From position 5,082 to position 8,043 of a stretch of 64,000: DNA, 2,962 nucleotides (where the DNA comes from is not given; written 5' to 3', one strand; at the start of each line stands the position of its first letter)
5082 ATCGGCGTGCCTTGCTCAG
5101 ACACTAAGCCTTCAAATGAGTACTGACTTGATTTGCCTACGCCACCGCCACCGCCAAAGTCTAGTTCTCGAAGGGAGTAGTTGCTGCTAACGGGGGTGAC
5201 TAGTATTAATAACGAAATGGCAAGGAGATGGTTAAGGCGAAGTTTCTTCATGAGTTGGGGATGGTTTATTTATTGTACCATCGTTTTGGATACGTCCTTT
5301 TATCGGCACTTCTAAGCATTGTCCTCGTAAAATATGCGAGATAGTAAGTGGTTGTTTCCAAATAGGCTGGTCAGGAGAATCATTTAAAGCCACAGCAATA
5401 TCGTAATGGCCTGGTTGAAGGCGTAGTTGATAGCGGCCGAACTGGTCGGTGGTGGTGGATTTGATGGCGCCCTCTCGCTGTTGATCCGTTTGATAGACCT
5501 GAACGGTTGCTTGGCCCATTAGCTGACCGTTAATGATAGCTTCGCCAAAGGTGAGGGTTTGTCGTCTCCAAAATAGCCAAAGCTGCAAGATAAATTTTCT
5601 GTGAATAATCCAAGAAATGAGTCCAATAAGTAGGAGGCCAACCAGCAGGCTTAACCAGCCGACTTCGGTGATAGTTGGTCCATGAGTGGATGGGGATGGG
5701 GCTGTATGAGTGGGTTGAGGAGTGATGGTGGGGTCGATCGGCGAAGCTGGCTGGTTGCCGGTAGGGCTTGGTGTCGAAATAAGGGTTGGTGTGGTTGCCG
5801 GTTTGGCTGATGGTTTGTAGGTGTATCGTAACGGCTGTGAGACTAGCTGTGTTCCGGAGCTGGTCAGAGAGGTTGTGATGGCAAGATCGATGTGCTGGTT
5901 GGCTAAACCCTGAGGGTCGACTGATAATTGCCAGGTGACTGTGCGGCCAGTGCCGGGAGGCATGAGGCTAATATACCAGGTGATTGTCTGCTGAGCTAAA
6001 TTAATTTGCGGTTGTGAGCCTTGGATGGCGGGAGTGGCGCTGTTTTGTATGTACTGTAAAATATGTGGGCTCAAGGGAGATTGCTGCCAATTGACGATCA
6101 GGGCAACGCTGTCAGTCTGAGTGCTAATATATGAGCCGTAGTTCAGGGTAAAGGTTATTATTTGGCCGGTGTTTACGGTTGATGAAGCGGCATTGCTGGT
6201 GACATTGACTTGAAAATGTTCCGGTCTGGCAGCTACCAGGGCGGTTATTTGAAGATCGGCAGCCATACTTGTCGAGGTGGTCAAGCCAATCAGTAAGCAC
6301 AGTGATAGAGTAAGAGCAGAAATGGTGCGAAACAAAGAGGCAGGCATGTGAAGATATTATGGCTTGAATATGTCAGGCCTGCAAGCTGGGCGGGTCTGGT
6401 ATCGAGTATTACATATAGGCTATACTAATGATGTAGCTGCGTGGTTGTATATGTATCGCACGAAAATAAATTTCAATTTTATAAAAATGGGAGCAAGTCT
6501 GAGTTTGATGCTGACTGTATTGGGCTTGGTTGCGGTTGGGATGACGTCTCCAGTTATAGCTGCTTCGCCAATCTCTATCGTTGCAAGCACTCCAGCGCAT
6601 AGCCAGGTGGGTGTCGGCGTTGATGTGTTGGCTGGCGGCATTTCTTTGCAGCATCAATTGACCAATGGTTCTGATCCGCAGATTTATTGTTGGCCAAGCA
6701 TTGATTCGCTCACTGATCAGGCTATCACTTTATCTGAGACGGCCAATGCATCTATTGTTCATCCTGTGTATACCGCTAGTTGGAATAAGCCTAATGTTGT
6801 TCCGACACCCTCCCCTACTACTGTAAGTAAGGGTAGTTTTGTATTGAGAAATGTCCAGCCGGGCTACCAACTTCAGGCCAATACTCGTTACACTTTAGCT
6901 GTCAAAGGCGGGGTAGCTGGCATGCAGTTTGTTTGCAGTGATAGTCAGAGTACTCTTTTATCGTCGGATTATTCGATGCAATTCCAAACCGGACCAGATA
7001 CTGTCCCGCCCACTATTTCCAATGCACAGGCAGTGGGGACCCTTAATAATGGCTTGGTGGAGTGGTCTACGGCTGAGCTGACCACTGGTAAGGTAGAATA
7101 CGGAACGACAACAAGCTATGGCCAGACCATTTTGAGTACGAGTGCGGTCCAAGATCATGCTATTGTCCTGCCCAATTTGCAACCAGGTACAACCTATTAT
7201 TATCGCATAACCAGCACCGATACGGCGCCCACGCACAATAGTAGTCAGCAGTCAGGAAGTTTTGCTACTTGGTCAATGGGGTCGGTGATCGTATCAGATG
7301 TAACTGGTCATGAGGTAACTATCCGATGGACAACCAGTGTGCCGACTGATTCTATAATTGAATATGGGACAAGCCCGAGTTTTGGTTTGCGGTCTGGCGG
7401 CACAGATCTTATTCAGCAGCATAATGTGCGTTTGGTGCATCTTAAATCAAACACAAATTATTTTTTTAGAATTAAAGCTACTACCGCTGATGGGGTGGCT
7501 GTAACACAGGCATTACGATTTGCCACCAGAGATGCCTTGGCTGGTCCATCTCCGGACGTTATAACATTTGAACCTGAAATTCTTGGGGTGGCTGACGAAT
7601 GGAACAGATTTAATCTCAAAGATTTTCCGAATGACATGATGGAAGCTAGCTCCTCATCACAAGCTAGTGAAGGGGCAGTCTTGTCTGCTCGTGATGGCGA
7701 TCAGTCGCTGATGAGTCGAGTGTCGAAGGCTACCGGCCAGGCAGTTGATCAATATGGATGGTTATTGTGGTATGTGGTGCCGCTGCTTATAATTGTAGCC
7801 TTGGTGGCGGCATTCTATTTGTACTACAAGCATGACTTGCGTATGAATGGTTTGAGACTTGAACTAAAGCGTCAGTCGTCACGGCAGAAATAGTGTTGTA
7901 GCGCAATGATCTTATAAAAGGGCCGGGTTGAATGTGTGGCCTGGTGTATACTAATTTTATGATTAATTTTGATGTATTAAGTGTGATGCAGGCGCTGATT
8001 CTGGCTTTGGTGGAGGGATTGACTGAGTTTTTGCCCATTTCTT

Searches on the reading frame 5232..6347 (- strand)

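Call 20: search_protein_families(library=pfam, proteins=[window:5232-6347:-], max_evalue=0.00001)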
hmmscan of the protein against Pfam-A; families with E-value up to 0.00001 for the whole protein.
window:5232-6347:- (371 aa): 1 family
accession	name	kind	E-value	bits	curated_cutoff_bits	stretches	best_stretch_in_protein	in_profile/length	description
PF13620.12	CarboxypepD_reg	-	5.5e-06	27.1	32.3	0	273-319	10-54/82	Carboxypeptidase regulatory-like domain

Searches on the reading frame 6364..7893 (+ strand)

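Call 20: search_protein_families(library=pfam, proteins=[window:6364-7893:+], max_evalue=0.00001)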
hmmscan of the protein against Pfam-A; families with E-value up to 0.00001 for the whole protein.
window:6364-7893:+ (509 aa): 2 families
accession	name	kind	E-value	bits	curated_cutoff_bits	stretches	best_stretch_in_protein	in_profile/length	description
PF16656.11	Pur_ac_phosph_N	-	6.4e-13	49.5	30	1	228-292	26-84/93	Purple acid Phosphatase, N-terminal domain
PF00041.27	fn3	-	9.3e-08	32.6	25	0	308-377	6-73/84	Fibronectin type III domain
